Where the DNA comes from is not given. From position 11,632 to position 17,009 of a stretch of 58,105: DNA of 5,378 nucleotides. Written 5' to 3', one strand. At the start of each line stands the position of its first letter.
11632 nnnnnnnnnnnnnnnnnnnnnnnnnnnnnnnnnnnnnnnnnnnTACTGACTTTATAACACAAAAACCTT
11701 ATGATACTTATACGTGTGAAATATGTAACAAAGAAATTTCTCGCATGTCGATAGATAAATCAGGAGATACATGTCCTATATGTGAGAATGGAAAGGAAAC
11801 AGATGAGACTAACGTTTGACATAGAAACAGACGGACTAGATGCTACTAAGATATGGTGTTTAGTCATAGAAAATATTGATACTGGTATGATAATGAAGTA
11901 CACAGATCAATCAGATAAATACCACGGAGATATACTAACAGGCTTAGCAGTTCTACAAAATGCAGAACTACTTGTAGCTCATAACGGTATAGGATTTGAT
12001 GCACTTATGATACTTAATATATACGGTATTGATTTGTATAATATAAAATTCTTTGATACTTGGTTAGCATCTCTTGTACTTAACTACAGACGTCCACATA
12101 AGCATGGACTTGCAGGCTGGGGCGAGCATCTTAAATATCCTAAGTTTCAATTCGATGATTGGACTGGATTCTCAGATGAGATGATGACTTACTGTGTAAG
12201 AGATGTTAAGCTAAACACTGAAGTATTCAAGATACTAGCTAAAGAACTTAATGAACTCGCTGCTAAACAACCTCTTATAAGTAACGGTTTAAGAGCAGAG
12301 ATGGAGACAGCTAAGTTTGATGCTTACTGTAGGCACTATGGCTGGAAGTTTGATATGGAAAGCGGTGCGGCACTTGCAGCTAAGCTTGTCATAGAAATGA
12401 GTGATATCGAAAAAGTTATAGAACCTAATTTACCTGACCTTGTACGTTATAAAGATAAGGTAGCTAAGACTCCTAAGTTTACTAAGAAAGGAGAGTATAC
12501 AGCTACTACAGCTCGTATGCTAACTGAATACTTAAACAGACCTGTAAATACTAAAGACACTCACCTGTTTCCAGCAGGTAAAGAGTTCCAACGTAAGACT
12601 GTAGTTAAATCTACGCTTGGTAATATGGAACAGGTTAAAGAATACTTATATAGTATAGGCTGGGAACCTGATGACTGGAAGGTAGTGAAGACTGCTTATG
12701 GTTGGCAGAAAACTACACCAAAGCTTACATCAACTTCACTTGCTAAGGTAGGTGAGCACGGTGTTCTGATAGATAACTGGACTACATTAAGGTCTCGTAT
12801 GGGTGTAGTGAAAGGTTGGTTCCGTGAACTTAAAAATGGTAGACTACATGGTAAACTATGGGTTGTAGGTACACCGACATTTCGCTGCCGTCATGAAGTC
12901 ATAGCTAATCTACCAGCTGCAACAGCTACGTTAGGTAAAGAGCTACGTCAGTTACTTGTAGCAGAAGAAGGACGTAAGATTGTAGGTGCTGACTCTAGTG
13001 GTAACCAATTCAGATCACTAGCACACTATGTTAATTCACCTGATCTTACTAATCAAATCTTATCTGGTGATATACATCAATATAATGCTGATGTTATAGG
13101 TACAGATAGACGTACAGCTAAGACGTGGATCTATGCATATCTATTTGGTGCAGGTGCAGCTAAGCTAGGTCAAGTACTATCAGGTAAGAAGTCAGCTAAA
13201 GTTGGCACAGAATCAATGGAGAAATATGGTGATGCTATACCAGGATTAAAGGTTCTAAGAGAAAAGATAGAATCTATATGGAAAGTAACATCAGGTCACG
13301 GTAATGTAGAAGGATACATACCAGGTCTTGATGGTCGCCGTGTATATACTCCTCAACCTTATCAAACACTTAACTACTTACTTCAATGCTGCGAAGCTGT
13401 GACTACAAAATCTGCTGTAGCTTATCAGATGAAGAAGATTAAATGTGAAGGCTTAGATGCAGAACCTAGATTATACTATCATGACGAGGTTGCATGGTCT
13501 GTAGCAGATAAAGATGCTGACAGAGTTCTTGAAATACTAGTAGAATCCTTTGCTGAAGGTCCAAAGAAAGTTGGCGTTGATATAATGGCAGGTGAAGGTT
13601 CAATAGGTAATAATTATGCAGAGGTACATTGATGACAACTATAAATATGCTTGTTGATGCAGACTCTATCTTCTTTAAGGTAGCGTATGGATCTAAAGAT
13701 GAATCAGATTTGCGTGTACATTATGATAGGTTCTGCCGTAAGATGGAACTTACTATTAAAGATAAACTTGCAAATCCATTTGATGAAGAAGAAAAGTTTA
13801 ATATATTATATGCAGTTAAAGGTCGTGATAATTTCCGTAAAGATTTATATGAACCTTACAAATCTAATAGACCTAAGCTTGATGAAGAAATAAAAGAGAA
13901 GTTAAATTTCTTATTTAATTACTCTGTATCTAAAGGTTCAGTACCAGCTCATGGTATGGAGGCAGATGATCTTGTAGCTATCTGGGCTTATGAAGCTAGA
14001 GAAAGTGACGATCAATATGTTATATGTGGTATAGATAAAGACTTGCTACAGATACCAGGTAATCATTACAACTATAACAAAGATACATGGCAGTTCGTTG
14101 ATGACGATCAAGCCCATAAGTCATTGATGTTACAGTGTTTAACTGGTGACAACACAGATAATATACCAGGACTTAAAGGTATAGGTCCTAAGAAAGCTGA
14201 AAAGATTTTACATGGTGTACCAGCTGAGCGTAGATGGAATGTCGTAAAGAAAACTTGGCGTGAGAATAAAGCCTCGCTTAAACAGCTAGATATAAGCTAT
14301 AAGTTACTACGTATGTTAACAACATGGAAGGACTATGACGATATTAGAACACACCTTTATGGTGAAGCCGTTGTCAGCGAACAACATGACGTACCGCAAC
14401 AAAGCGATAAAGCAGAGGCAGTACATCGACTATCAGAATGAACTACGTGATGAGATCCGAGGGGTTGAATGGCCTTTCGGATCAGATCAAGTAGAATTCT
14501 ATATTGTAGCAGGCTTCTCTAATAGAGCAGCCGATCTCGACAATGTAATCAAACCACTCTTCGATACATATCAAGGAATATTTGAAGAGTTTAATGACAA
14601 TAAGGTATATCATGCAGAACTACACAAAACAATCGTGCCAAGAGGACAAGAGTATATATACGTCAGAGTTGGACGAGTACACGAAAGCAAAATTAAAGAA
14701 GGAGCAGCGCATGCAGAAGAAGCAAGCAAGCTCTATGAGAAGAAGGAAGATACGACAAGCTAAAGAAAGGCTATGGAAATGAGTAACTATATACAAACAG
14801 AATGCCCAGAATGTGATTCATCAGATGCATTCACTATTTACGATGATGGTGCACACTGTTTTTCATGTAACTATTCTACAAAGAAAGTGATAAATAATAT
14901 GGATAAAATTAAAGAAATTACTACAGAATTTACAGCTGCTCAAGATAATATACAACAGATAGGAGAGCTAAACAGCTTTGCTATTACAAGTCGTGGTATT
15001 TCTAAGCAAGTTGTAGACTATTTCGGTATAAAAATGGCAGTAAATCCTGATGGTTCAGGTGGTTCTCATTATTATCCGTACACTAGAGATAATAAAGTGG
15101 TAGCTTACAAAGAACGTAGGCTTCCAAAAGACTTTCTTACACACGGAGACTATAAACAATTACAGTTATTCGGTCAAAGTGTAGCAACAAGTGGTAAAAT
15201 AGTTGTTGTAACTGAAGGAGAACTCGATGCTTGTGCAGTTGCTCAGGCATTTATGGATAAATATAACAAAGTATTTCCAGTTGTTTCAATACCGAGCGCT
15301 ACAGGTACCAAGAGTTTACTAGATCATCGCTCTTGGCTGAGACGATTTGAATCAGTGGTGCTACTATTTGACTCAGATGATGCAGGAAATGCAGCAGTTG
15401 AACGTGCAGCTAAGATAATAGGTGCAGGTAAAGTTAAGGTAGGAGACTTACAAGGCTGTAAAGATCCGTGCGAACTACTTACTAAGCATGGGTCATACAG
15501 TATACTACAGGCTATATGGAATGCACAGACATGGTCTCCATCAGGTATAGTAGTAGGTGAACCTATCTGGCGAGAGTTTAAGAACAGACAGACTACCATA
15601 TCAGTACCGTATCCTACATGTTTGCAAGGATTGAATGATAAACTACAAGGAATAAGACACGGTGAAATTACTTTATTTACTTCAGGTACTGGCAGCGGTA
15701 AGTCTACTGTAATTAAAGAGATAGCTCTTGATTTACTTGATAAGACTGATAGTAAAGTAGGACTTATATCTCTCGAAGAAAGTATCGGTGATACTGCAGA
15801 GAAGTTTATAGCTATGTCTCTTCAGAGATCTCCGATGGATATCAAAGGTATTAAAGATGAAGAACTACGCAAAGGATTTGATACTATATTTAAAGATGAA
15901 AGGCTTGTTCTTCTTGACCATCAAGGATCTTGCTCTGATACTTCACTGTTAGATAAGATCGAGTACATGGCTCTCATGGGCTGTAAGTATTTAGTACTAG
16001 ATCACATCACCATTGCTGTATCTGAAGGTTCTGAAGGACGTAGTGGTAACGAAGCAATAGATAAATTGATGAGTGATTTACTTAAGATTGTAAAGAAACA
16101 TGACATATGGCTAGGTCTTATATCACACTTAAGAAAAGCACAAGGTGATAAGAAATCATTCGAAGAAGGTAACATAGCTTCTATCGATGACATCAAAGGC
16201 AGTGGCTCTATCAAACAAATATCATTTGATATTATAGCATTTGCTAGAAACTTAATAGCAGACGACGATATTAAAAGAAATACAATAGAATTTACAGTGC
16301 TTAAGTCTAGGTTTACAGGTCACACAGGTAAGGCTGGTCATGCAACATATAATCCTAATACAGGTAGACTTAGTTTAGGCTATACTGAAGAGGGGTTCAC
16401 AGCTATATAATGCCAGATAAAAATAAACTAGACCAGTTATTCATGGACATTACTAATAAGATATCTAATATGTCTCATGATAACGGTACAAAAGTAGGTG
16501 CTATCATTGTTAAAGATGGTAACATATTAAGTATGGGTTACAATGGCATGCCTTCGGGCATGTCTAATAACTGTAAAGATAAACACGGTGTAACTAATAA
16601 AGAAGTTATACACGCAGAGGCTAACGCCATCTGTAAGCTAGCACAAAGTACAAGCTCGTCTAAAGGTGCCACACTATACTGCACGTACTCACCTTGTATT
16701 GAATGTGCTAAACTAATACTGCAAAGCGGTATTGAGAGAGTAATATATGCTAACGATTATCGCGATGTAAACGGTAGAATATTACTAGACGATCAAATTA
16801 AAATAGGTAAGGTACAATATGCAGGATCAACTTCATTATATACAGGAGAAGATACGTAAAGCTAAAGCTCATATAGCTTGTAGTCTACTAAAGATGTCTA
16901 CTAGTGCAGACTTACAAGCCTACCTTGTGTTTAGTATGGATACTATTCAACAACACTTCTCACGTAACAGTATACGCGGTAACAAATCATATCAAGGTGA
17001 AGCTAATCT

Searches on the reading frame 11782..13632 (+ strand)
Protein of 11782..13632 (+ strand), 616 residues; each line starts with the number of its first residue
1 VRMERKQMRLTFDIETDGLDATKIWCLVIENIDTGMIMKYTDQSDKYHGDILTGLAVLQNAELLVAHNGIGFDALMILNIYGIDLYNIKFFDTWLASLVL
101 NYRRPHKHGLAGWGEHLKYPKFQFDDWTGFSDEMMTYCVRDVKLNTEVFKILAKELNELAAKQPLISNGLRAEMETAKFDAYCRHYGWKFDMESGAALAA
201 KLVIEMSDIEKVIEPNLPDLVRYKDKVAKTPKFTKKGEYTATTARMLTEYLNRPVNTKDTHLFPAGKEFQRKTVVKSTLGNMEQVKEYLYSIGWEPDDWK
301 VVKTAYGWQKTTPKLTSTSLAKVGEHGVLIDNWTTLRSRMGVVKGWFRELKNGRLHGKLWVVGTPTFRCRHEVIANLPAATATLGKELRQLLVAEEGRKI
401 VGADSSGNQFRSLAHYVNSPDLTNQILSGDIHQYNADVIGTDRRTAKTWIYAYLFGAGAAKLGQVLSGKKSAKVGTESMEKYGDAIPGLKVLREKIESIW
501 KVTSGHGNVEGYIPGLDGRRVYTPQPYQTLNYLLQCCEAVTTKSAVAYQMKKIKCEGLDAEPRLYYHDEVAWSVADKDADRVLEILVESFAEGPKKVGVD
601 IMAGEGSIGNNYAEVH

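Call 48: search_protein_families(library=pfam, proteins=[window:11782-13632:+], max_evalue=0.001)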
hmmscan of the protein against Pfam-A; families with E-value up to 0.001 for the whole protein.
window:11782-13632:+ (616 aa): 2 families
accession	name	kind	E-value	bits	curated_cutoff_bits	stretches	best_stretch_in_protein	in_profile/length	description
PF00476.26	DNA_pol_A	-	1.4e-18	67.5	34.3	1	343-612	93-379/381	DNA polymerase family A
PF01612.26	DNA_pol_A_exo1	-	8e-06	26.2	23.6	1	10-156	23-172/173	3'-5' exonuclease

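Call 129: find_related_loci(query=A7, collection=viral_contigs, flank=10000)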
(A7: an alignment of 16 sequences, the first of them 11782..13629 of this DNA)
Query A7 (616 aa) in viral_contigs; peptide patterns used: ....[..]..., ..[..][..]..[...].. (x = any residue, [..] = any of these).
595 stretches matched a pattern (row limit reached: there are more); 576 encode a relative of the query (tblastn E <= 1e-3); the best 80 are kept; 80 distinct loci.
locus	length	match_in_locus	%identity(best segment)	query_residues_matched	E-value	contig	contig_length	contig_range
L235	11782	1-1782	99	23-616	0e+0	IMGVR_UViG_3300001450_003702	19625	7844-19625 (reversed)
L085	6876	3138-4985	94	1-616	0e+0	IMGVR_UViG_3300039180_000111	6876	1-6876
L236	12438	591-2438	94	1-616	0e+0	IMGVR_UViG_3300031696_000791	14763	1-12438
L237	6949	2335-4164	78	6-616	0e+0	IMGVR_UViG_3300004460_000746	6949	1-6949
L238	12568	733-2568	78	3-616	0e+0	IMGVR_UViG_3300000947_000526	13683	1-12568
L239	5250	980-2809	77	6-616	0e+0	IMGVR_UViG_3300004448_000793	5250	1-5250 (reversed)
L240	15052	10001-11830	78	6-616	0e+0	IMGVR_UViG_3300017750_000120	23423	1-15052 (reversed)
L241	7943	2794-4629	78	4-616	0e+0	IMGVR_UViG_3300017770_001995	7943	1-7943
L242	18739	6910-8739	78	6-616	0e+0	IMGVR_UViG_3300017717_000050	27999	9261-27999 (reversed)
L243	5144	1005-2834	78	6-616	0e+0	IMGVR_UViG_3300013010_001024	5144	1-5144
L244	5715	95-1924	78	6-616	0e+0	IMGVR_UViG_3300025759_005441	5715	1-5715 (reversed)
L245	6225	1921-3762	77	2-616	0e+0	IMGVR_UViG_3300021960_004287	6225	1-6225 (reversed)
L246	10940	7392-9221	76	6-616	0e+0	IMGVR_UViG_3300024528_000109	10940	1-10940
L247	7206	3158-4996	76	3-616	0e+0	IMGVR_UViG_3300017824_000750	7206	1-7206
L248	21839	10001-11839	76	3-616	0e+0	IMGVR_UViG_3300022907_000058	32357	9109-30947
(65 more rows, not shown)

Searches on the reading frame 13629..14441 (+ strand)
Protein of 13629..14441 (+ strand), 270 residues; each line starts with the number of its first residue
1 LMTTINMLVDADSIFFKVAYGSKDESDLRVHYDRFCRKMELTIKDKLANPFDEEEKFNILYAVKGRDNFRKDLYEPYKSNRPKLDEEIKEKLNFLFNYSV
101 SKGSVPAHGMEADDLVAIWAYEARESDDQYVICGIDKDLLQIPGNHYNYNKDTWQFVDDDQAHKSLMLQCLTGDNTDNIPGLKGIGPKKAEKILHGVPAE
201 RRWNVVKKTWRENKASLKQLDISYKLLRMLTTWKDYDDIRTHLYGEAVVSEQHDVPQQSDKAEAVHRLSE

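Call 48: search_protein_families(library=pfam, proteins=[window:13629-14441:+], max_evalue=0.001)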
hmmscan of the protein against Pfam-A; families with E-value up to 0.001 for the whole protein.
window:13629-14441:+ (270 aa): 2 families
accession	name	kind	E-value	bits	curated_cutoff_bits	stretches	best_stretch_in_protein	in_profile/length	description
PF02739.22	5_3_exonuc_N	-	1.2e-15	58.1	34.3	1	7-149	3-144/164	5'-3' exonuclease, N-terminal resolvase-like domain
PF01367.25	5_3_exonuc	-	1.9e-08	35.1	40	1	168-198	9-39/97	5'-3' exonuclease, C-terminal SAM fold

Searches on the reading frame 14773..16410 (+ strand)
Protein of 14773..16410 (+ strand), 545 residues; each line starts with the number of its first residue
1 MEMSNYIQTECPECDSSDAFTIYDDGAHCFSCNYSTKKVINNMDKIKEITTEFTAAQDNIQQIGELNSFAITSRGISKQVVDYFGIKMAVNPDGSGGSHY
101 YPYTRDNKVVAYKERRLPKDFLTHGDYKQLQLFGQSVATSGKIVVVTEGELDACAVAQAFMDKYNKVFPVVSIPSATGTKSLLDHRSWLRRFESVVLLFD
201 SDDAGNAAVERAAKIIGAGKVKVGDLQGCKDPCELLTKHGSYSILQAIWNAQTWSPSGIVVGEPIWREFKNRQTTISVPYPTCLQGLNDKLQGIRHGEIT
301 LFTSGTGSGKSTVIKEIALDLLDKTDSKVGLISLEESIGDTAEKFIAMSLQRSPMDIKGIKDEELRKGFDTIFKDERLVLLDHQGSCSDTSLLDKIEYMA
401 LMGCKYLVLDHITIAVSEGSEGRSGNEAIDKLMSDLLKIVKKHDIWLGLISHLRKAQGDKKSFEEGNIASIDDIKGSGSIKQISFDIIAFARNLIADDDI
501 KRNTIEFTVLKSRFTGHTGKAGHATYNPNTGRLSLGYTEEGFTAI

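Call 48: search_protein_families(library=pfam, proteins=[window:14773-16410:+], max_evalue=0.001)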
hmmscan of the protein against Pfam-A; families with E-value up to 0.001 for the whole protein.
window:14773-16410:+ (545 aa): 6 families
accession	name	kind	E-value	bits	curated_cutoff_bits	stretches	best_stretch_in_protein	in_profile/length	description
PF03796.21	DnaB_C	-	2.9e-11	43.7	27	1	281-520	3-241/255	DnaB-like helicase C terminal domain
PF13155.12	Toprim_2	-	3.1e-11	43.9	22.1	1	145-236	1-88/88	Toprim-like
PF13662.12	Toprim_4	-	3.8e-06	27.5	25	1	143-223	2-81/85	Toprim domain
PF06745.19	ATPase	-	9.3e-06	25.6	26.6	1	281-434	2-149/231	KaiC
PF01751.28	Toprim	-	3.9e-05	24.2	23.1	1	144-216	2-84/96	Toprim domain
PF13481.12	AAA_25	-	9.4e-05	22.5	27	1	292-457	27-194/195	AAA domain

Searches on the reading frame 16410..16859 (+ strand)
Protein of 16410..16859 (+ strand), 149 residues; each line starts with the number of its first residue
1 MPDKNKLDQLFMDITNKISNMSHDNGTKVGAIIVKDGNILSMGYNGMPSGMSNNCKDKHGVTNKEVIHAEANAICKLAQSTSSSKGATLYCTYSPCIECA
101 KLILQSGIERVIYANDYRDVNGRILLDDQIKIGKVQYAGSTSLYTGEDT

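Call 48: search_protein_families(library=pfam, proteins=[window:16410-16859:+], max_evalue=0.001)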
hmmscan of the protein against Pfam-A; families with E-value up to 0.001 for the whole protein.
window:16410-16859:+ (149 aa): 7 families
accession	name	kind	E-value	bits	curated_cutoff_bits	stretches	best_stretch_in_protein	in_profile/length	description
PF00383.29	dCMP_cyt_deam_1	-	7.6e-25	87.2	25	1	7-114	3-101/102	Cytidine and deoxycytidylate deaminase zinc-binding region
PF14437.12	MafB19-deam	-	1.9e-18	67.2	27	1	8-119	4-105/142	MafB19-like deaminase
PF08210.17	APOBEC_N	-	1.1e-05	25.9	25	1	54-105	31-87/170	APOBEC-like N-terminal domain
PF18750.7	SNAD4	-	2.1e-05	25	27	1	58-104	22-72/130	Secreted Novel AID/APOBEC-like Deaminase 4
PF14439.12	Bd3614-deam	-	4.1e-05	24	38.5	1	63-113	31-88/113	Bd3614-like deaminase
PF18778.7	NAD1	-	0.00011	22.8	27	1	59-104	40-91/175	Novel AID APOBEC clade 1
PF18772.7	APOBEC2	-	0.00017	22.1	26.8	1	54-104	35-90/175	APOBEC2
